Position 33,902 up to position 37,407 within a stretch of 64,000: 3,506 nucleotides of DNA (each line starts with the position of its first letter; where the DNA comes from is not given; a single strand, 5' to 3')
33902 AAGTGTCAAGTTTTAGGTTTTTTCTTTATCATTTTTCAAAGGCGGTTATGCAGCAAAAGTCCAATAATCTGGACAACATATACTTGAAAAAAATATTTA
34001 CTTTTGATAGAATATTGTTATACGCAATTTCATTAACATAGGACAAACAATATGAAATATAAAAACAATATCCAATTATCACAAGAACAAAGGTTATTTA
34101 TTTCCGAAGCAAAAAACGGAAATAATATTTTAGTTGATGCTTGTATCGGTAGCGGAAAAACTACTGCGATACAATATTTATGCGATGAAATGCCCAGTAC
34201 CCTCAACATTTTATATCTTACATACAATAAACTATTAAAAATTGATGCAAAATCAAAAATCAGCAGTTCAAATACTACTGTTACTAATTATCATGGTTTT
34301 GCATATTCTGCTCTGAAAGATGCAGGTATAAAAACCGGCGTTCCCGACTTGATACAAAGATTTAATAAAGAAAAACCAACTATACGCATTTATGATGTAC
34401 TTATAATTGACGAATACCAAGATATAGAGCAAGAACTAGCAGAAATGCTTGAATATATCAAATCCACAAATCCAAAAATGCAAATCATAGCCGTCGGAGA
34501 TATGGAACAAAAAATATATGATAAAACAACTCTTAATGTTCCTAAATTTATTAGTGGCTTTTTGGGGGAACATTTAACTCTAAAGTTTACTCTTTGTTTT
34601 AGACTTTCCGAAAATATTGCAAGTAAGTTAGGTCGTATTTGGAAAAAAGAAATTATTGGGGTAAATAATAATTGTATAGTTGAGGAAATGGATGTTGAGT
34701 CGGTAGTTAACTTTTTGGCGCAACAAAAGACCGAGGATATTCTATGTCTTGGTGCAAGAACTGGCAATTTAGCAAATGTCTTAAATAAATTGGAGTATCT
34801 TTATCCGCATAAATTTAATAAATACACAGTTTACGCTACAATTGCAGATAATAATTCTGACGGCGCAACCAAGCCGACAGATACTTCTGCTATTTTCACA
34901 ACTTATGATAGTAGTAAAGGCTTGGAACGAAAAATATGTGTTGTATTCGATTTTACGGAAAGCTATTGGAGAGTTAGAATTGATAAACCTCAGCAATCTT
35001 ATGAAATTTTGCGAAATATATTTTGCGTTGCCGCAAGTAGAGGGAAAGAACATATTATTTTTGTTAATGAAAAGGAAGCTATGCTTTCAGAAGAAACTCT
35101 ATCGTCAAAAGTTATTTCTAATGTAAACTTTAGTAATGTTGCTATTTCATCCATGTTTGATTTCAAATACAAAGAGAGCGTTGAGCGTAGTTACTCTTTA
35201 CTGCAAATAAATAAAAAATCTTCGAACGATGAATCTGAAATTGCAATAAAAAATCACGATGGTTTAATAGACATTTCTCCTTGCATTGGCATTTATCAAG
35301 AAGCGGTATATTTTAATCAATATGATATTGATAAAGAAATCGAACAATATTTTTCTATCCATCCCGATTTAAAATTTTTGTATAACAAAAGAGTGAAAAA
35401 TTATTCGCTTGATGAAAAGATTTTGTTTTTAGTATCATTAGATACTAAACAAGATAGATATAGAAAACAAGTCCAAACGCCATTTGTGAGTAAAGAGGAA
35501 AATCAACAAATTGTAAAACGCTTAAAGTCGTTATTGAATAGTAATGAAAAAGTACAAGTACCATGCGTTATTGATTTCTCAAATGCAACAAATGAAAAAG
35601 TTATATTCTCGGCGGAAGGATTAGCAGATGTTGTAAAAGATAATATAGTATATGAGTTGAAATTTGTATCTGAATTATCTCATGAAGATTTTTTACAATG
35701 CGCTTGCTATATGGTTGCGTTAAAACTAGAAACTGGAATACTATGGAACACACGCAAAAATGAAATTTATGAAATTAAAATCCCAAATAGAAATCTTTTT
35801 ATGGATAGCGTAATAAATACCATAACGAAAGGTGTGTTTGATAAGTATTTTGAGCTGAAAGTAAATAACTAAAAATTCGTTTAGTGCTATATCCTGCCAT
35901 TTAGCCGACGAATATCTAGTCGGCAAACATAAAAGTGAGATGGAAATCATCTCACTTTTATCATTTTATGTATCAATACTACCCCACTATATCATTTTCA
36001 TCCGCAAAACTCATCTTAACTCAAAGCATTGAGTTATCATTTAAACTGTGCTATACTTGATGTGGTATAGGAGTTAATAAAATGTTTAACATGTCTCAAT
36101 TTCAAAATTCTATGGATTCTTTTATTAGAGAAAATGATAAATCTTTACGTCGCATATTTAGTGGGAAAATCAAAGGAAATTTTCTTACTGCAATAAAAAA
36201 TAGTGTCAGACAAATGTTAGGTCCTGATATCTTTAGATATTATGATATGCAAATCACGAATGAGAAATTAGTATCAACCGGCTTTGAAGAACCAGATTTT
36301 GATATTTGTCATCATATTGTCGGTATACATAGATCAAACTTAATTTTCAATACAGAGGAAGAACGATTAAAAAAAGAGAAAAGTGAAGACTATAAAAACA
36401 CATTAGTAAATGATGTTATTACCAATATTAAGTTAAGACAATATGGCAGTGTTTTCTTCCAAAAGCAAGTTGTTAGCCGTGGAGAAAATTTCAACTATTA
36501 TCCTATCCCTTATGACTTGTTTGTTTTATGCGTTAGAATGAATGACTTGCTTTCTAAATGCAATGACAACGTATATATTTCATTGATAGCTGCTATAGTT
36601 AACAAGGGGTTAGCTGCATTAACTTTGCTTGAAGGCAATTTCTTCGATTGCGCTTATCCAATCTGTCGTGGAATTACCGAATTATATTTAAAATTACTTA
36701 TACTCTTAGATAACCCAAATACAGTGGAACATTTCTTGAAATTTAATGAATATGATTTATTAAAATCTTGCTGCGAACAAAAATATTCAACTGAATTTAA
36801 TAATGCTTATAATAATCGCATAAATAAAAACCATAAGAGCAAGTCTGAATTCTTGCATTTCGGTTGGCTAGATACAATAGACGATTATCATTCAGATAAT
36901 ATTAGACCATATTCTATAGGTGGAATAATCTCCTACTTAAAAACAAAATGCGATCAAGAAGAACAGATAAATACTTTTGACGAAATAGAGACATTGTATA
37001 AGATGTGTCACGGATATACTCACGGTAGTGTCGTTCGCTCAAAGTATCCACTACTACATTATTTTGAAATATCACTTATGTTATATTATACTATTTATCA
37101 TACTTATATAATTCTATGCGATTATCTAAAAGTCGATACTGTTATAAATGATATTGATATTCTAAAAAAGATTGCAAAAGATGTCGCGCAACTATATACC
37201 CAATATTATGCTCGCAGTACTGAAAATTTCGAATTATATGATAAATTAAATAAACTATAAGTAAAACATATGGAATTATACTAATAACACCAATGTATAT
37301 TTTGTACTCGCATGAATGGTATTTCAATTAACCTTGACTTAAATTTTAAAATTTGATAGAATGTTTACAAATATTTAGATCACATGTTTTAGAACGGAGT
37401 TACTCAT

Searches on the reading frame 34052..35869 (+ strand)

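Call 54: search_protein_families(library=pfam, proteins=[window:34052-35869:+], max_evalue=0.001)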
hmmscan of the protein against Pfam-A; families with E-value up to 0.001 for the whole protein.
window:34052-35869:+ (606 aa): 7 families
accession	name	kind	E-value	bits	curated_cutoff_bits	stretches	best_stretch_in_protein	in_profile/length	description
PF13245.12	AAA_19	-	2.1e-11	44.6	25.1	1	16-156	4-131/134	AAA domain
PF00580.27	UvrD-helicase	-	9.1e-07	29.3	23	1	114-156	213-253/271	UvrD/REP helicase N-terminal domain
PF13401.12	AAA_22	-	2.7e-05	24.9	27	1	23-138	5-106/130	AAA domain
PF01443.25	Viral_helicase1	-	4.4e-05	23.8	21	1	26-170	1-115/228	Viral superfamily 1 RNA helicase core domain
PF00270.35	DEAD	-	4.9e-05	23.6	26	1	12-147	3-155/167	DEAD/DEAH box helicase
PF13366.12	PDDEXK_3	-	7.7e-05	23.5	22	1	527-569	66-108/117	PD-(D/E)XK nuclease superfamily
PF13604.12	AAA_30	-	0.00034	20.8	27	1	8-153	1-127/191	AAA domain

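Call 55: search_protein_families(library=padloc, proteins=[window:34052-35869:+], max_evalue=0.001)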
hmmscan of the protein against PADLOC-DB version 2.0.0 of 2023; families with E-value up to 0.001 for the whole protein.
window:34052-35869:+ (606 aa): 13 families
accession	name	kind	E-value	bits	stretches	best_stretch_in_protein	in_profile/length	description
PDLC00117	GajB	-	5.3e-14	49.6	2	114-157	219-261/604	UrvD helicase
PDLC00113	GajB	-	7.2e-09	32.7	1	113-160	175-223/579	UrvD helicase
PDLC00104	GajB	-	3.1e-08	30.8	1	111-157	163-206/574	UrvD helicase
PDLC01087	C3a187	-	1.9e-07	28.3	1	15-337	204-541/559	NERD+UvrD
PDLC00147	GajB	-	9.4e-07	26.1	1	115-200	234-315/637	UrvD helicase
PDLC00133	GajB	-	1.6e-06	25.4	0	116-158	206-248/382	UrvD helicase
PDLC00106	GajB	-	1.7e-06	24.8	0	112-159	204-249/577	UrvD helicase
PDLC00136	GajB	-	3.9e-06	24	1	117-157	210-248/570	UrvD helicase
PDLC00143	GajB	-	5.8e-05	19.8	1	102-197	184-280/632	UrvD helicase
PDLC00141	GajB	-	5.8e-05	19.6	1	112-158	165-208/572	UrvD helicase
PDLC00140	GajB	-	8e-05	20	0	112-159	141-186/365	UrvD helicase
PDLC00130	GajB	-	0.00014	18.3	0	114-192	206-285/589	UrvD helicase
PDLC00112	GajB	-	0.00084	16.1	0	115-194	213-292/581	UrvD helicase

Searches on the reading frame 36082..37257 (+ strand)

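Call 54: search_protein_families(library=pfam, proteins=[window:36082-37257:+], max_evalue=0.001)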
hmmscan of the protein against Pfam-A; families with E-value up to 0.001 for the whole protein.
window:36082-37257:+ (392 aa): 1 family
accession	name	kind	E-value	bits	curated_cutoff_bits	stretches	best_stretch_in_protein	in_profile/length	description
PF18928.5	DUF5677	-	7.8e-10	39.5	27.1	1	163-317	2-152/166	Family of unknown function (DUF5677)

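Call 55: search_protein_families(library=padloc, proteins=[window:36082-37257:+], max_evalue=0.001)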
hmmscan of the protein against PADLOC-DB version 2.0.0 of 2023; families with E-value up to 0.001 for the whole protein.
window:36082-37257:+ (392 aa): 0 families
